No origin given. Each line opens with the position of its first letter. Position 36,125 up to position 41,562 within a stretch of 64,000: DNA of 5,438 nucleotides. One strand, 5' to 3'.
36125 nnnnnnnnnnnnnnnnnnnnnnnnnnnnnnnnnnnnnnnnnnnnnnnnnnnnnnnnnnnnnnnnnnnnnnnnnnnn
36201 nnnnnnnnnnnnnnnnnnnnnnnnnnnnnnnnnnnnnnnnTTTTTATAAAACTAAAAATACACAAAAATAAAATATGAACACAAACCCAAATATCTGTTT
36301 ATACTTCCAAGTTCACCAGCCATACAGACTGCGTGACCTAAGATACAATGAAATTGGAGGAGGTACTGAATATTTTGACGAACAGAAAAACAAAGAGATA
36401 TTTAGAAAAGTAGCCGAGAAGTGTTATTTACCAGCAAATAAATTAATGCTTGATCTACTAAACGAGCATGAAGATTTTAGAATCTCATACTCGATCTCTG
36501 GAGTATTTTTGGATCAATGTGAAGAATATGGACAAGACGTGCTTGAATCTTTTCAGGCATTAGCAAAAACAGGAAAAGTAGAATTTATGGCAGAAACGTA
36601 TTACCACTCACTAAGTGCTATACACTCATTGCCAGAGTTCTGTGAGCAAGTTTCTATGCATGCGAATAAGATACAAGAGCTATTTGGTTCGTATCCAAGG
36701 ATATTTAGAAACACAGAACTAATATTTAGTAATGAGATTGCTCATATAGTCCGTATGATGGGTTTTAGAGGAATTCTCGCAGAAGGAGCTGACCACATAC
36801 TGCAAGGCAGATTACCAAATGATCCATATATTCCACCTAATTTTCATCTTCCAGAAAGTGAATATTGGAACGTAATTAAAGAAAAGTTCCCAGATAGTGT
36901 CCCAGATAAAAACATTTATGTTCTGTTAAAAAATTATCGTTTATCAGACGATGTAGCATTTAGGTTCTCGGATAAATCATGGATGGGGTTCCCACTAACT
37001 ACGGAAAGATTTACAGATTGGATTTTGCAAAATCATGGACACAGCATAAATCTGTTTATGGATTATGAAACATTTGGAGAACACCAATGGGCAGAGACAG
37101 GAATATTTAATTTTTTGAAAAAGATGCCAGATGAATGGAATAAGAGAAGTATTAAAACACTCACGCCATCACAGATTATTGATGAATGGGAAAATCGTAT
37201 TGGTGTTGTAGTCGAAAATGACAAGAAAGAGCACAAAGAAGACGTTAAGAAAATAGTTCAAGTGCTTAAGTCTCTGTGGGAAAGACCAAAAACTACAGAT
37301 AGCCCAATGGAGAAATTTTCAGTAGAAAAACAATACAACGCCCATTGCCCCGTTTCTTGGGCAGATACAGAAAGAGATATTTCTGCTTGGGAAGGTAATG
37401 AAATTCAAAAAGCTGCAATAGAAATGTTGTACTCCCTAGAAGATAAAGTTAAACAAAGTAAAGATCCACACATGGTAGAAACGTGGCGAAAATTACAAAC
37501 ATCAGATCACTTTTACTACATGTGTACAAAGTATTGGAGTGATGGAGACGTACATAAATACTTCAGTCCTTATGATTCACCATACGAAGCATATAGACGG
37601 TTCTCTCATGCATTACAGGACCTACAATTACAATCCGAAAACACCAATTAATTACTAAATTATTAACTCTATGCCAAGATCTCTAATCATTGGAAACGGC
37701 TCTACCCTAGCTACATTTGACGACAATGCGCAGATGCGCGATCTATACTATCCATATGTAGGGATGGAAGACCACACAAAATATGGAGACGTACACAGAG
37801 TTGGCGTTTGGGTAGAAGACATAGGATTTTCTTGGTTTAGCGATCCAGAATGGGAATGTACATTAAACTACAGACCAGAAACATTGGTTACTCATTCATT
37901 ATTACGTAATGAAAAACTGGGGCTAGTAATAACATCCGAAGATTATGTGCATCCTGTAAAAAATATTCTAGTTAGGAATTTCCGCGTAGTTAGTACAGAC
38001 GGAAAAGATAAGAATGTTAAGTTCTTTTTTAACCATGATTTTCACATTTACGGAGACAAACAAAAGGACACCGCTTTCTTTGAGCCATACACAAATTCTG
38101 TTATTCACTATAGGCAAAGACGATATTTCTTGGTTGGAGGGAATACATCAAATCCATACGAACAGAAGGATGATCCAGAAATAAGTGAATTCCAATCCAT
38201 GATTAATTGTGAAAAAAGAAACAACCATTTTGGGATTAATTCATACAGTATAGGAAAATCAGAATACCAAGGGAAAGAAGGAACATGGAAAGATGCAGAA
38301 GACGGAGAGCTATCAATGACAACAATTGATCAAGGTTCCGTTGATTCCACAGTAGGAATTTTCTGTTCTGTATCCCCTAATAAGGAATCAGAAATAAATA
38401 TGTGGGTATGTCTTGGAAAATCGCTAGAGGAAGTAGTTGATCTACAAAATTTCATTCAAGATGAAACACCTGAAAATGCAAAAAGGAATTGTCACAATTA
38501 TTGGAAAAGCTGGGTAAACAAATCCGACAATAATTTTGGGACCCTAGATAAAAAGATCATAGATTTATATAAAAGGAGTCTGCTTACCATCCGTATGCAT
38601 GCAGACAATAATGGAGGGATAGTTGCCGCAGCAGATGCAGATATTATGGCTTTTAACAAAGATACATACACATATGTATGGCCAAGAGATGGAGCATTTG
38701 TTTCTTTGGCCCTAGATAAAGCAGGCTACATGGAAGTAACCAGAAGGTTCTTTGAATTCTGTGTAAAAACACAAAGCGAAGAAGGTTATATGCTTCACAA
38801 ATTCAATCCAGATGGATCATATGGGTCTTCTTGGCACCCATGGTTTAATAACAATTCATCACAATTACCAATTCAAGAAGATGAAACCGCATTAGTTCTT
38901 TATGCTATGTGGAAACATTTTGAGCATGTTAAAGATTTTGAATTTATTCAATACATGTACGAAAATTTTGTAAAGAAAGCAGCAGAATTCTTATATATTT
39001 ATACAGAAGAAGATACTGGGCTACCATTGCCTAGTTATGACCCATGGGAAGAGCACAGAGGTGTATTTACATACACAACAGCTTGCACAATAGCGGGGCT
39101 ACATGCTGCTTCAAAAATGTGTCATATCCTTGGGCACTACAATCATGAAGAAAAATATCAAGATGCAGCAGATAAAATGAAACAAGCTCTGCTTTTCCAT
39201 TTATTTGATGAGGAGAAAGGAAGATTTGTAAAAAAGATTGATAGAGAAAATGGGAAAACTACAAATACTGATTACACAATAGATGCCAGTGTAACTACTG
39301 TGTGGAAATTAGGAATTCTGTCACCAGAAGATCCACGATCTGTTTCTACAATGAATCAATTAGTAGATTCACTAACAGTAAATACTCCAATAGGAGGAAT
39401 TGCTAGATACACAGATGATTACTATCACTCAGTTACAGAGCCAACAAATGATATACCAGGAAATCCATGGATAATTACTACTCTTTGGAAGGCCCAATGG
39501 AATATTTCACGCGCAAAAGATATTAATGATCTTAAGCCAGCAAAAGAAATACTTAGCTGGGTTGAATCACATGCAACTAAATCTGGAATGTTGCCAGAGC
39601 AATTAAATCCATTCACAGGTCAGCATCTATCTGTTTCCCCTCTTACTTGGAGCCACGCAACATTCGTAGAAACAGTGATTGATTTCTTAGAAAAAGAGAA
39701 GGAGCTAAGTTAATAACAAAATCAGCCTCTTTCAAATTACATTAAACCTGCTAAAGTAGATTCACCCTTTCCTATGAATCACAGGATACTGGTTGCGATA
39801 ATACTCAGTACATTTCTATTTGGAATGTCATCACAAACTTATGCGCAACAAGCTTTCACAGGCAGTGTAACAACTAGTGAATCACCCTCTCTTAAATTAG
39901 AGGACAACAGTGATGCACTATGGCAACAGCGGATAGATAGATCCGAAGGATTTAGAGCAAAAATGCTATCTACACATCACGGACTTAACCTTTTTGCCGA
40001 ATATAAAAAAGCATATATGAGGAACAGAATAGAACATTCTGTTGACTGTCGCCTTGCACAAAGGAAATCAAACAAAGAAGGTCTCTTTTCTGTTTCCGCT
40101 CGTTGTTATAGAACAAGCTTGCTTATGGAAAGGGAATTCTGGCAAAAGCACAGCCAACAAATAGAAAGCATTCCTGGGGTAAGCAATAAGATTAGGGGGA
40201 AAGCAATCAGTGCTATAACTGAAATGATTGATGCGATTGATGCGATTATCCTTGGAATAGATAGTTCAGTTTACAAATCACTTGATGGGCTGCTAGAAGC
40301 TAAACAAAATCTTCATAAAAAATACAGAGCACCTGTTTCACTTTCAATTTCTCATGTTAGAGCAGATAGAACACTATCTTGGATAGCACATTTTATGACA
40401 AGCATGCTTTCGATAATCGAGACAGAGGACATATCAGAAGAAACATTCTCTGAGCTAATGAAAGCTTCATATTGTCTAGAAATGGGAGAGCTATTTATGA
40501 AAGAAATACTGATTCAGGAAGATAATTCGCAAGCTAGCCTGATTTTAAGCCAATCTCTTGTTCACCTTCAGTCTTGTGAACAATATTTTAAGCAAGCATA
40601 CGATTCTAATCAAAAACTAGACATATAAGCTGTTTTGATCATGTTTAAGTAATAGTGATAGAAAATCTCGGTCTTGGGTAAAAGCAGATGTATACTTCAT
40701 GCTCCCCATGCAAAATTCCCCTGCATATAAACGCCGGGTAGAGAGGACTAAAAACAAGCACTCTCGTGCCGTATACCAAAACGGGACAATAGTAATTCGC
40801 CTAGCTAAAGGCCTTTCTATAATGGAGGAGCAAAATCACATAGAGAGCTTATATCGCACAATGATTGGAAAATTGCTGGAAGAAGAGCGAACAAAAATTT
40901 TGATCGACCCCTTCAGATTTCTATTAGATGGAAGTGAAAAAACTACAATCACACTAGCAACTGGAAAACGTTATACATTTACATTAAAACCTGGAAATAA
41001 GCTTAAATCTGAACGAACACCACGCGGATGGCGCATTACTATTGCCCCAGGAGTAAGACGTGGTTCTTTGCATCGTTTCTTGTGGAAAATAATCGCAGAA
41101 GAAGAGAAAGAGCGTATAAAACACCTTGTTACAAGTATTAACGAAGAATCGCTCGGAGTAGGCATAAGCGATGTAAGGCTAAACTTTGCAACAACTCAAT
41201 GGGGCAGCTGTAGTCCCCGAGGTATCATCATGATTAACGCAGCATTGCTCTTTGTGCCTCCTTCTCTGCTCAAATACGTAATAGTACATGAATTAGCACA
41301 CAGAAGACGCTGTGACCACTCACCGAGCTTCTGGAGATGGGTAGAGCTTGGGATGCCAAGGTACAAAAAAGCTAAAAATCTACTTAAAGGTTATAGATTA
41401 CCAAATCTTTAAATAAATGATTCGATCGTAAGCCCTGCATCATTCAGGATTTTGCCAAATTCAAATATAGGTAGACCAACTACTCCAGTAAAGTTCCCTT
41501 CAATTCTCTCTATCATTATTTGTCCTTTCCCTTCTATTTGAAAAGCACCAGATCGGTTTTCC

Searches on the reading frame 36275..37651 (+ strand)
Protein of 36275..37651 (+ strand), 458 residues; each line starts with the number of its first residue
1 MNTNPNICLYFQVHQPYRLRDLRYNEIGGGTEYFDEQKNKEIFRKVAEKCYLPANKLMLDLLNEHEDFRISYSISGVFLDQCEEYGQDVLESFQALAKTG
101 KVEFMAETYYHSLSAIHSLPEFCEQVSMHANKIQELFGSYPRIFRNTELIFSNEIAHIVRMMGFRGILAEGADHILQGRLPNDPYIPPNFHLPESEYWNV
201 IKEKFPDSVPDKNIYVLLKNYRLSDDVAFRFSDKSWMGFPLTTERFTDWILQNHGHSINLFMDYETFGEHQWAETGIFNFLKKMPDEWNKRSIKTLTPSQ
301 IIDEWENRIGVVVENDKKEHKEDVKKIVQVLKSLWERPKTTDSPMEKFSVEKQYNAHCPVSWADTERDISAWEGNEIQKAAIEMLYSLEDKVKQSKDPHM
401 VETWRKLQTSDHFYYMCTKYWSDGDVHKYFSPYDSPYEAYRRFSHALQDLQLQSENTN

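Call 70: search_protein_families(library=pfam, proteins=[window:36275-37651:+], max_evalue=0.000001)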
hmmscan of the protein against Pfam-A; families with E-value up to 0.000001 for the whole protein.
window:36275-37651:+ (458 aa): 1 family
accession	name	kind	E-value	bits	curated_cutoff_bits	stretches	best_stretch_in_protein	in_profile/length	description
PF03065.20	Glyco_hydro_57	-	8.2e-72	242.4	21.2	1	9-308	2-285/291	Glycosyl hydrolase family 57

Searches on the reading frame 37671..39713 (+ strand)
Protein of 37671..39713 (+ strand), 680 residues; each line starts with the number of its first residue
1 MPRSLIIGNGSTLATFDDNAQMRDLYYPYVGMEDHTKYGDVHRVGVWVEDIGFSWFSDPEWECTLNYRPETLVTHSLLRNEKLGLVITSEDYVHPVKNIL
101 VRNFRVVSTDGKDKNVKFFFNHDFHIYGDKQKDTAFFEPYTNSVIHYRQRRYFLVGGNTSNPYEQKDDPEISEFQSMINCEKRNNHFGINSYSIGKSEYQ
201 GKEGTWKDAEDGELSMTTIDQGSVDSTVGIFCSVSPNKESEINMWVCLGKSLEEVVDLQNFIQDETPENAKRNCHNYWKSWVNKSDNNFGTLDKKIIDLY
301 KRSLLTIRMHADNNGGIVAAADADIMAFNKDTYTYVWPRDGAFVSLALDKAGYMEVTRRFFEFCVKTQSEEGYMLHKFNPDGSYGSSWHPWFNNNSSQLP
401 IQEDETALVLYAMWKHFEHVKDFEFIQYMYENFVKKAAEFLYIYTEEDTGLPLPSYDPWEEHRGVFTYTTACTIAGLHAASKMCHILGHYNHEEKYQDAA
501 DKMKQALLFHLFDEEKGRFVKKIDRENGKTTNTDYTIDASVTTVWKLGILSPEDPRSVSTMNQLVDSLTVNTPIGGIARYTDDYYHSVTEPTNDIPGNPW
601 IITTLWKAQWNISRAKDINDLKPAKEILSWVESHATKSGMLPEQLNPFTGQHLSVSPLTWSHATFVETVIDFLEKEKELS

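Call 70: search_protein_families(library=pfam, proteins=[window:37671-39713:+], max_evalue=0.000001)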
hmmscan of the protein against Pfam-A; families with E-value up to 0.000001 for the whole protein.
window:37671-39713:+ (680 aa): 2 families
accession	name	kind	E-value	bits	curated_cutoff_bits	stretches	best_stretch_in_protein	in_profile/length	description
PF00723.27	Glyco_hydro_15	-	1.2e-30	107.3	22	1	298-609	5-327/427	Glycosyl hydrolases family 15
PF22422.2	MGH1-like_GH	-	4e-07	30.4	27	0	470-550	176-252/356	Mannosylglycerate hydrolase MGH1-like glycoside hydrolase domain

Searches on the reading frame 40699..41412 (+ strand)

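Call 70: search_protein_families(library=pfam, proteins=[window:40699-41412:+], max_evalue=0.000001)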
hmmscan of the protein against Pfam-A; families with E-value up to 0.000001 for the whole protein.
window:40699-41412:+ (237 aa): 1 family
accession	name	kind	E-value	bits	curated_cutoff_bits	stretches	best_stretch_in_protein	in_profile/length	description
PF01863.23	YgjP-like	-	7.4e-31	108.2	26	1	25-230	7-205/207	YgjP-like, metallopeptidase domain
